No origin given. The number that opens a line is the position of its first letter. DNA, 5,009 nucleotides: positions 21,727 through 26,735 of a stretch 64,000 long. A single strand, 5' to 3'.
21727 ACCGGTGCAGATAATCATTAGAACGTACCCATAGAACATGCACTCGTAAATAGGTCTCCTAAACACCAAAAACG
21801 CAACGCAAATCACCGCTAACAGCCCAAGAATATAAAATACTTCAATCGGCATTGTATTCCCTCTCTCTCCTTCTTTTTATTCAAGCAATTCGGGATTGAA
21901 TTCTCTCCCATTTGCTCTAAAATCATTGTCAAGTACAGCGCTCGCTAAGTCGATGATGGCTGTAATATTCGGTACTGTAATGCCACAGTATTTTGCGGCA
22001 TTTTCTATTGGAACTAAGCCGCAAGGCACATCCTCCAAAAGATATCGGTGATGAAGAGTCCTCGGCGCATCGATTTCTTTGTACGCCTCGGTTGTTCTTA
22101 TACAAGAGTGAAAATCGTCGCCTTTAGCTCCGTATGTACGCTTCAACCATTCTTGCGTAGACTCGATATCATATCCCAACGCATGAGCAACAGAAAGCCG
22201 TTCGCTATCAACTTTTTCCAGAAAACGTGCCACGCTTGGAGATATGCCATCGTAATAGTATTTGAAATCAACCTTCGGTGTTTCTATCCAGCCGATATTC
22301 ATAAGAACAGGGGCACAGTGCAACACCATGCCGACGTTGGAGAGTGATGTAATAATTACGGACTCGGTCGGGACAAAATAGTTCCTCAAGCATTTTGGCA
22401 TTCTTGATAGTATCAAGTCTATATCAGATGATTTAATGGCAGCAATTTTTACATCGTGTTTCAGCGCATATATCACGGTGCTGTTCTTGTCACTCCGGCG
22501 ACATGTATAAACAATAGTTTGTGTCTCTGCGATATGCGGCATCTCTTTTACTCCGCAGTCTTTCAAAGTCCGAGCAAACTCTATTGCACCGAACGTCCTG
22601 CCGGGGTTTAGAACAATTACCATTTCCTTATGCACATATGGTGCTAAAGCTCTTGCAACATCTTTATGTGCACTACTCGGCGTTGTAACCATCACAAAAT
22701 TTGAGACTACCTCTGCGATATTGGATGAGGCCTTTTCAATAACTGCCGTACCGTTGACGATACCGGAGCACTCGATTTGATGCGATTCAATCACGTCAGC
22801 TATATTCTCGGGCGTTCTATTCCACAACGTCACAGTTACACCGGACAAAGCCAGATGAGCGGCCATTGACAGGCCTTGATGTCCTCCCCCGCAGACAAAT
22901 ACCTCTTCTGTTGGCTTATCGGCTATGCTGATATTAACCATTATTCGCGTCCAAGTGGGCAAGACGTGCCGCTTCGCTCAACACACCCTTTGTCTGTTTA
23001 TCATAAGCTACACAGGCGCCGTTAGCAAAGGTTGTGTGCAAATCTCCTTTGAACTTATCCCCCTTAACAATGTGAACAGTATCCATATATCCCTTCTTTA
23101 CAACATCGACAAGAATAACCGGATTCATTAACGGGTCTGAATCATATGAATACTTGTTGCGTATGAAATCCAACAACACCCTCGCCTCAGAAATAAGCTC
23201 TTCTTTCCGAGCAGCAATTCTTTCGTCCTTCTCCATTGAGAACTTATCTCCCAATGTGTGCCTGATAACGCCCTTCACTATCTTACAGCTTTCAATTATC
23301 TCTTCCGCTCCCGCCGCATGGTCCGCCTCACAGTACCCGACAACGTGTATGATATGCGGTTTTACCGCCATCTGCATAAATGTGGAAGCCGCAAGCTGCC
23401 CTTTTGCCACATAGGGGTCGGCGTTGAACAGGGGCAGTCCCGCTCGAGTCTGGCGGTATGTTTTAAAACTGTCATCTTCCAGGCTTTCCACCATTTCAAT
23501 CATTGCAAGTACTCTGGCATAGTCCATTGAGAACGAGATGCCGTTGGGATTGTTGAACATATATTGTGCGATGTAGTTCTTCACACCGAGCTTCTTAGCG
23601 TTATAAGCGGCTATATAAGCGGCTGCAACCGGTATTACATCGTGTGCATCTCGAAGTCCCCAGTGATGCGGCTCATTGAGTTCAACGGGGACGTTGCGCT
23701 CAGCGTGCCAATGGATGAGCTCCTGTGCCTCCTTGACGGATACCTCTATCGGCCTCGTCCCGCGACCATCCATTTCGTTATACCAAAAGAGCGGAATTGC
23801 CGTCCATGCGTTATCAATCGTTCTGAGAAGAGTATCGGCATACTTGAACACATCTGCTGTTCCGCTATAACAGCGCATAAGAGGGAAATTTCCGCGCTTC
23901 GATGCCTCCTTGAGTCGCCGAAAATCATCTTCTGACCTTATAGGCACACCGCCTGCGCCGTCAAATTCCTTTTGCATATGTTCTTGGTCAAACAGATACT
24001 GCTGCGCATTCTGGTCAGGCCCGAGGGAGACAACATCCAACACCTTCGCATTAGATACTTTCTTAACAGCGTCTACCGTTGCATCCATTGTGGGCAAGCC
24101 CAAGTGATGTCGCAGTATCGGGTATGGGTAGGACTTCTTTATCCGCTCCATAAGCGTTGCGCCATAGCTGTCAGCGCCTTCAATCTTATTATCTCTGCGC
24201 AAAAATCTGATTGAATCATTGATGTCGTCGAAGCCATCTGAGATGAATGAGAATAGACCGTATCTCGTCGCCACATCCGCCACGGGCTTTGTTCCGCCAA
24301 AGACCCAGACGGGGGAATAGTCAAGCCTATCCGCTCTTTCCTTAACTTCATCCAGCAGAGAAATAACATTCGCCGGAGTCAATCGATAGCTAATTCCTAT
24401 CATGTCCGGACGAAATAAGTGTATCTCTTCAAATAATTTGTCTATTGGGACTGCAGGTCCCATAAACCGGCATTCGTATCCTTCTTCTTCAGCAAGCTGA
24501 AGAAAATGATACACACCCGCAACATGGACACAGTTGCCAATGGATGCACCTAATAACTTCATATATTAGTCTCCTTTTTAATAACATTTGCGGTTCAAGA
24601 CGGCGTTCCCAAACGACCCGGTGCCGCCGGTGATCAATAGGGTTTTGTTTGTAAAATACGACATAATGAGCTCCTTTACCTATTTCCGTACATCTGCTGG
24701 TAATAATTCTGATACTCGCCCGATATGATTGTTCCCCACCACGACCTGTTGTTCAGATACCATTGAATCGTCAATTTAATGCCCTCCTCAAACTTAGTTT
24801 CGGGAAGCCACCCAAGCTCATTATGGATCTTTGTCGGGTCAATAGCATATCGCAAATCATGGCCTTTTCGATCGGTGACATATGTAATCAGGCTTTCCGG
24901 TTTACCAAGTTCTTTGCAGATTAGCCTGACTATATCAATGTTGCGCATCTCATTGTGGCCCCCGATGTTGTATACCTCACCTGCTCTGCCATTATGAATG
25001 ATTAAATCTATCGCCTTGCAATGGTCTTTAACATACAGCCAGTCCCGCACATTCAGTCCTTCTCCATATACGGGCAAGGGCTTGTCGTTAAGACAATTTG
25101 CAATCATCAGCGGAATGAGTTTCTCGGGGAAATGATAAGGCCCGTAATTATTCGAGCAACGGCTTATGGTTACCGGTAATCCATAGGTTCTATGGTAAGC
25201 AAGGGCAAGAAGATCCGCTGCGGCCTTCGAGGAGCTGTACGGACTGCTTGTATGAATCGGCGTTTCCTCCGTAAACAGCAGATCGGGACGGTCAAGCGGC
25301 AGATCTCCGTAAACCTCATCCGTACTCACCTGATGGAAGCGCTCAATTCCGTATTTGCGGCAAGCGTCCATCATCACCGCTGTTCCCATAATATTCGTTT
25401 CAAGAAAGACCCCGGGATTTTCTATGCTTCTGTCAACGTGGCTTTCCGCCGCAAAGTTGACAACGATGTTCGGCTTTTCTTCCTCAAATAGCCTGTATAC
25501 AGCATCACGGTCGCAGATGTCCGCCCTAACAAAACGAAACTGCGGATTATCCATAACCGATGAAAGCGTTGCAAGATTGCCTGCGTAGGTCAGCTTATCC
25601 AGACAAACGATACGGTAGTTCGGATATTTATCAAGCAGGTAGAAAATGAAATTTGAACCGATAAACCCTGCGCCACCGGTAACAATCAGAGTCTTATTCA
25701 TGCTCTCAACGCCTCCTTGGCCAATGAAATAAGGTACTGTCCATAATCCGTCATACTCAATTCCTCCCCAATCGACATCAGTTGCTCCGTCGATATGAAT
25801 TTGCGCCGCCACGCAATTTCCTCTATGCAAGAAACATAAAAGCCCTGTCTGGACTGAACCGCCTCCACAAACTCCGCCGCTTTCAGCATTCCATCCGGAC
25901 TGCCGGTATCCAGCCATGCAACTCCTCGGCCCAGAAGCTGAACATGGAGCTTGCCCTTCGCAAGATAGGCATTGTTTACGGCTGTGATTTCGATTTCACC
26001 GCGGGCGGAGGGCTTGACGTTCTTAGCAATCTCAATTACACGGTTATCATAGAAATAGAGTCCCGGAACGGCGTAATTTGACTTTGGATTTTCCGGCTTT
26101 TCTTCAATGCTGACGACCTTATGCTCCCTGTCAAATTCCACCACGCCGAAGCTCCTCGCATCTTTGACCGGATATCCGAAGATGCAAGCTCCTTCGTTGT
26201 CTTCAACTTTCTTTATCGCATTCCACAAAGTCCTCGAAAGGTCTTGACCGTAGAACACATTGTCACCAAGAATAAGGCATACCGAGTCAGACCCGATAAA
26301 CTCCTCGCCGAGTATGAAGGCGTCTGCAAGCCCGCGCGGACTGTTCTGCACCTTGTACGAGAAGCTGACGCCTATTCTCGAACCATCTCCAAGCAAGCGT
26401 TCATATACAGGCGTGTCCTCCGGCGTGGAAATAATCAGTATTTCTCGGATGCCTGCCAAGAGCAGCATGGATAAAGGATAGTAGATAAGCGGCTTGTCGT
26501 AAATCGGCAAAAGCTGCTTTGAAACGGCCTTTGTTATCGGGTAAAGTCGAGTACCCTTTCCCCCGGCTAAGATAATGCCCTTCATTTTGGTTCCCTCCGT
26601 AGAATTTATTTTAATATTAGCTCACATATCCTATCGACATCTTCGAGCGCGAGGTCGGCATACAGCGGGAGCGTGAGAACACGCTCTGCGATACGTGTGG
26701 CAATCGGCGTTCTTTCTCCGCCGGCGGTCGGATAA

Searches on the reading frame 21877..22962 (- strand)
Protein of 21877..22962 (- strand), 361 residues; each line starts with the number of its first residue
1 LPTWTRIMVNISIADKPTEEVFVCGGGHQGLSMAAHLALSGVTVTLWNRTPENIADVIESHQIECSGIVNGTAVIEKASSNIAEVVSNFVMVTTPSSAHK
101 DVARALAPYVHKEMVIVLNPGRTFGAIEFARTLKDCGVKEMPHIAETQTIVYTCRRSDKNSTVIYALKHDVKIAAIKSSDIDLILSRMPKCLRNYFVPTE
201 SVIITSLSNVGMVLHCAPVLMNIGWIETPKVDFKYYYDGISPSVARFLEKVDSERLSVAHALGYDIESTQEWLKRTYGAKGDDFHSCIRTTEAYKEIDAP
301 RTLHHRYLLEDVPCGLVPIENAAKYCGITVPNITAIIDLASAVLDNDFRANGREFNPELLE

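Call 6: search_protein_families(library=pfam, proteins=[window:21877-22962:-], max_evalue=0.001)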
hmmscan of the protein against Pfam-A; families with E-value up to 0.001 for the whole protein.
window:21877-22962:- (361 aa): 4 families
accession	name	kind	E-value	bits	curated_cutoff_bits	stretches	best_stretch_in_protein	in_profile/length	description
PF02317.23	Octopine_DH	-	6.5e-49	166.2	30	1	200-343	3-149/150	NAD/NADP octopine/nopaline dehydrogenase, alpha-helical domain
PF02558.23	ApbA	-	3.5e-07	30.4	22.2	1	22-118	2-98/150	Ketopantoate reductase PanE/ApbA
PF01210.29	NAD_Gly3P_dh_N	-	1.1e-06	29.2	23.1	1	21-117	2-100/158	NAD-dependent glycerol-3-phosphate dehydrogenase N-terminus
PF03446.21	NAD_binding_2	-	4.4e-06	27.2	21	1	21-117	2-90/161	NAD binding domain of 6-phosphogluconate dehydrogenase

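Call 60: search_protein_families(library=ncbifam, proteins=[window:21877-22962:-], max_evalue=0.00001)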
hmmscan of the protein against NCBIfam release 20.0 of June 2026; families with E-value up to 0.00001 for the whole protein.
window:21877-22962:- (361 aa): 4 families
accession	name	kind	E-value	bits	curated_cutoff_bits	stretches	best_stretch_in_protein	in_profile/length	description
NF000942.0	PRK00094.1-4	subfamily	2.5e-08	33.5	257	1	19-118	3-104/334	NAD(P)H-dependent glycerol-3-phosphate dehydrogenase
NF000946.0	PRK00094.2-4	equivalog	2.5e-07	30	455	1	19-117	5-106/342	NAD(P)H-dependent glycerol-3-phosphate dehydrogenase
NF000944.0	PRK00094.2-2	equivalog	1e-06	27.9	603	1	8-121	9-125/371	NAD(P)H-dependent glycerol-3-phosphate dehydrogenase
NF000941.0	PRK00094.1-3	equivalog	4e-06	26.3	423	1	19-117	2-102/336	NAD(P)H-dependent glycerol-3-phosphate dehydrogenase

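Call 64: search_solved_structures(query=window:21877-22962:-, max_evalue=0.001)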
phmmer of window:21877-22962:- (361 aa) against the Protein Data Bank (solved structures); distinct sequences matched with E-value up to 0.001: 3.
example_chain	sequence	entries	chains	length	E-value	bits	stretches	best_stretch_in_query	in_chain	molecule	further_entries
1bg6_A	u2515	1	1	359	1.5e-57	198.4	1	22-355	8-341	N-(1-D-CARBOXYLETHYL)-L-NORVALINE DEHYDROGENASE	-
3c7a_A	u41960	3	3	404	1.7e-07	33.8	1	75-352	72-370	Octopine dehydrogenase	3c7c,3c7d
3iqd_B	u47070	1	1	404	2.1e-07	33.4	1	75-352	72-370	Octopine dehydrogenase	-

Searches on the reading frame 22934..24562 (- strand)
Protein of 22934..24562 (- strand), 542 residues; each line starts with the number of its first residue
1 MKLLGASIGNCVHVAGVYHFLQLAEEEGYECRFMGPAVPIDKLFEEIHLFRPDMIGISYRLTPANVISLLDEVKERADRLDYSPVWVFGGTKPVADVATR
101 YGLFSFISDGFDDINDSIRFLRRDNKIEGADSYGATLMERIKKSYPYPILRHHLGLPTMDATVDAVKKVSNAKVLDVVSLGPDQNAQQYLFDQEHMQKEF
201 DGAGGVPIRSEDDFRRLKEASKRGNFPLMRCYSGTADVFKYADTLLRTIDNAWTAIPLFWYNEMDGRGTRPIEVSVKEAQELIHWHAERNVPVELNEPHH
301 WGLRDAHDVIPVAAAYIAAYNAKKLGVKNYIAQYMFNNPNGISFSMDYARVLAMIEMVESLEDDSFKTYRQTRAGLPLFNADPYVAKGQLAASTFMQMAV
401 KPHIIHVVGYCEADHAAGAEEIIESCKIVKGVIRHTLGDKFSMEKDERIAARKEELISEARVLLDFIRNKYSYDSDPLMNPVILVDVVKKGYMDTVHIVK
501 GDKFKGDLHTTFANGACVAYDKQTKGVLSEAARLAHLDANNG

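Call 6: search_protein_families(library=pfam, proteins=[window:22934-24562:-], max_evalue=0.001)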
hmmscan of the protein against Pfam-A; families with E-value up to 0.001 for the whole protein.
window:22934-24562:- (542 aa): 1 family
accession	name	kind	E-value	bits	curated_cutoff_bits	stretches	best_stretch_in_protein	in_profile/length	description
PF02310.24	B12-binding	-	7.7e-10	39.1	32.1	1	2-95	2-93/121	B12 binding domain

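Call 60: search_protein_families(library=ncbifam, proteins=[window:22934-24562:-], max_evalue=0.00001)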
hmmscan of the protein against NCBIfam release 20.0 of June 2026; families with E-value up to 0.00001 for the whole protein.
window:22934-24562:- (542 aa): 0 families

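Call 62: search_protein_families(library=pfam, proteins=[window:22934-24562:-], max_evalue=1)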
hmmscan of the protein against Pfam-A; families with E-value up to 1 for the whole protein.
window:22934-24562:- (542 aa): 2 families
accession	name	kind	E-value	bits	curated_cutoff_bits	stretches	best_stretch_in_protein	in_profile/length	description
PF02310.24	B12-binding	-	7.7e-10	39.1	32.1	1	2-95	2-93/121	B12 binding domain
PF22232.2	TraI_hel_assoc_N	-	0.25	12.4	27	0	162-198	11-47/99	TraI helicase-associated ssDNA bd, N-terminal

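Call 63: search_solved_structures(query=window:22934-24562:-, max_evalue=1)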
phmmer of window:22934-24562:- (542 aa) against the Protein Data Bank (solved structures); distinct sequences matched with E-value up to 1: 2.
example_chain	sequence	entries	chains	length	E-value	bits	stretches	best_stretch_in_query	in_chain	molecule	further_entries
4jgi_A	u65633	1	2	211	0.0037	19.2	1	2-115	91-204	Putative uncharacterized protein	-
4n8g_A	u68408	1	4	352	0.45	12.3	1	199-293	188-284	TRAP dicarboxylate transporter, DctP subunit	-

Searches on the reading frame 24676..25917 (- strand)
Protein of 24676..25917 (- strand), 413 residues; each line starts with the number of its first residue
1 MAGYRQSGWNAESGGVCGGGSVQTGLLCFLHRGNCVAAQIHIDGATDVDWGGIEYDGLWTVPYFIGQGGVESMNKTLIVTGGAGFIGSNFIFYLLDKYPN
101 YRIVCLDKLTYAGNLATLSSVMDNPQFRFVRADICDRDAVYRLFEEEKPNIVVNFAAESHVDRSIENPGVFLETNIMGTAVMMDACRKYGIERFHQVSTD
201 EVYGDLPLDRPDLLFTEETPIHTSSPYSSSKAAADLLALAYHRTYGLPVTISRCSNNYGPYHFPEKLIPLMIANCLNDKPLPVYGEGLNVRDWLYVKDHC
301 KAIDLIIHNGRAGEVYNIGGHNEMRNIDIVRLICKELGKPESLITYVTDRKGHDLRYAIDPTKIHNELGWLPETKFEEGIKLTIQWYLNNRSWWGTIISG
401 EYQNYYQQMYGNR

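Call 6: search_protein_families(library=pfam, proteins=[window:24676-25917:-], max_evalue=0.001)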
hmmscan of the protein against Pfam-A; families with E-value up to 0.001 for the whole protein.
window:24676-25917:- (413 aa): 6 families
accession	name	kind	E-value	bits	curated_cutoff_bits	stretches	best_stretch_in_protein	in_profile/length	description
PF16363.11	GDP_Man_Dehyd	-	1.6e-89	301.1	27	1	78-382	1-331/332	GDP-mannose 4,6 dehydratase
PF01370.27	Epimerase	-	6.9e-72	242.2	20.9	1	78-319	2-240/240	NAD dependent epimerase/dehydratase family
PF02719.21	Polysacc_synt_2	-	6.7e-16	58.8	20.2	1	78-201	2-130/293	Polysaccharide biosynthesis protein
PF01073.25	3Beta_HSD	-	2.9e-15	56.5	22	1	78-299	1-221/280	3-beta hydroxysteroid dehydrogenase/isomerase family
PF07993.18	NAD_binding_4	-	2.9e-13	50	20.1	1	148-256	88-206/258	Male sterility protein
PF04321.23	RmlD_sub_bind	-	4.6e-11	42.8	27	1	77-260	3-154/287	RmlD substrate binding domain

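Call 60: search_protein_families(library=ncbifam, proteins=[window:24676-25917:-], max_evalue=0.00001)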
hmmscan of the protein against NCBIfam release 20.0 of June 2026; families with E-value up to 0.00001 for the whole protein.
window:24676-25917:- (413 aa): 23 families
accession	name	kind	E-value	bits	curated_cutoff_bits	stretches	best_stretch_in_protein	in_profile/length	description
TIGR01181.1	dTDP_gluc_dehyt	equivalog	2.3e-146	487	365.1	1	77-396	2-320/321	dTDP-glucose 4,6-dehydratase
NF007582.0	PRK10217.1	equivalog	1.9e-123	412.1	698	1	75-404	2-348/355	dTDP-glucose 4,6-dehydratase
NF007490.0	PRK10084.1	subfamily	2.2e-123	411.8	649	1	77-412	3-359/361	dTDP-glucose 4,6-dehydratase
TIGR04180.1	EDH_00030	hypoth_equivalog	4.8e-40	137.5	475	1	78-372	2-294/297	NAD-dependent 4,6-dehydratase LegB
TIGR01179.1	galE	equivalog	2.6e-35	121.8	262.3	1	77-390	2-328/332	UDP-glucose 4-epimerase GalE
TIGR02622.1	CDP_4_6_dhtase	equivalog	4.5e-29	101.7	278.45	1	74-389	4-332/352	CDP-glucose 4,6-dehydratase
NF007956.0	PRK10675.1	subfamily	2.8e-21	76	394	1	77-388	3-330/338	UDP-glucose 4-epimerase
TIGR01472.1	gmd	equivalog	7.8e-21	74.6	415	1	77-314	3-246/342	GDP-mannose 4,6-dehydratase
NF011728.1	PRK15181.1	equivalog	1.8e-20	73.3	760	1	75-392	16-342/348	Vi polysaccharide biosynthesis UDP-N-acetylglucosaminuronic acid C-4 epimerase TviC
TIGR02197.1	heptose_epim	equivalog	1.8e-18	66.8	274.6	1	77-389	1-315/316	ADP-glyceromanno-heptose 6-epimerase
NF047922.1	GDPFucSynFcl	equivalog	2e-16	60.3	500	1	132-391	37-305/308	GDP-L-fucose synthase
TIGR03589.1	PseB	equivalog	8e-15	54.6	407.75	1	74-202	4-128/324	UDP-N-acetylglucosamine 4,6-dehydratase (inverting)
TIGR03466.1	HpnA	hypoth_equivalog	1.6e-11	43.7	367.65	1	77-333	3-242/327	hopanoid-associated sugar epimerase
TIGR01214.1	rmlD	equivalog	2.2e-11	43.4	224.05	1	77-275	2-167/285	dTDP-4-dehydrorhamnose reductase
NF043036.1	ErythonDh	equivalog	1.3e-10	41.1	325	1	77-243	3-165/321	D-erythronate dehydrogenase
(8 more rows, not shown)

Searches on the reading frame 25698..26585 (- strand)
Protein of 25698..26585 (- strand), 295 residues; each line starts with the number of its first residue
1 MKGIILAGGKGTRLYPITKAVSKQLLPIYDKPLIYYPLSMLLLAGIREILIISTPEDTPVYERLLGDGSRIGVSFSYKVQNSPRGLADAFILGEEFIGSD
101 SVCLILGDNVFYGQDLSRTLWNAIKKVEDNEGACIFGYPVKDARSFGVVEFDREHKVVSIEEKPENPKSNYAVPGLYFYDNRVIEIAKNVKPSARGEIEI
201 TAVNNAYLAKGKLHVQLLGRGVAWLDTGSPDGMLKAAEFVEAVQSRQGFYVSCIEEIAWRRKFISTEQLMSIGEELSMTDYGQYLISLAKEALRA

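Call 6: search_protein_families(library=pfam, proteins=[window:25698-26585:-], max_evalue=0.001)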
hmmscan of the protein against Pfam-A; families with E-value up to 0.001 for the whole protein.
window:25698-26585:- (295 aa): 2 families
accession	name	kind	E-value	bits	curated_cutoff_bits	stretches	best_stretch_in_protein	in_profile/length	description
PF00483.29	NTP_transferase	-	1.9e-74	250.8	21.2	1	2-241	1-243/245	Nucleotidyl transferase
PF12804.13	NTP_transf_3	-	7.6e-11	42.9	27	1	3-128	1-115/160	MobA-like NTP transferase domain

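Call 94: search_protein_families(library=ncbifam, proteins=[window:25698-26585:-], max_evalue=1e-20)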
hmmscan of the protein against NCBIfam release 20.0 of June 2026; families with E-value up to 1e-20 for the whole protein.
window:25698-26585:- (295 aa): 8 families
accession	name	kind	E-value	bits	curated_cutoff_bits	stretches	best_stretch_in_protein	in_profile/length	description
TIGR01207.1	rmlA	equivalog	1.8e-138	460.5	360.65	1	2-290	1-286/286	glucose-1-phosphate thymidylyltransferase RfbA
NF012024.0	PRK15480.1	equivalog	1.3e-123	411.8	588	1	2-290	5-290/292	glucose-1-phosphate thymidylyltransferase RfbA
TIGR01208.1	rmlA_long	equivalog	1.8e-52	178.4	320.25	1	2-240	1-234/353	glucose-1-phosphate thymidylyltransferase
TIGR03992.1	Arch_glmU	subfamily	5.7e-43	147.3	292.1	1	1-239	1-226/393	bifunctional sugar-1-phosphate nucleotidylyltransferase/acetyltransferase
NF041313.1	UDPGP_AglF_Halo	equivalog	2.7e-32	112.1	400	1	1-211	1-206/234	UTP--glucose-1-phosphate uridylyltransferase AglF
NF041173.1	Sug_nt_acttase_Thmprot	equivalog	9.5e-31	107.1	600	1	1-239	1-226/405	bifunctional sugar-1-phosphate nucleotidylyltransferase/acetyltransferase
TIGR01099.1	galU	equivalog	1.2e-26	93.9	326.8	0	74-236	95-261/261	UTP--glucose-1-phosphate uridylyltransferase GalU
NF052502.1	man1P_GTase_Rv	exception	3.5e-25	88.6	440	1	3-237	3-227/352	mannose-1-phosphate guanylyltransferase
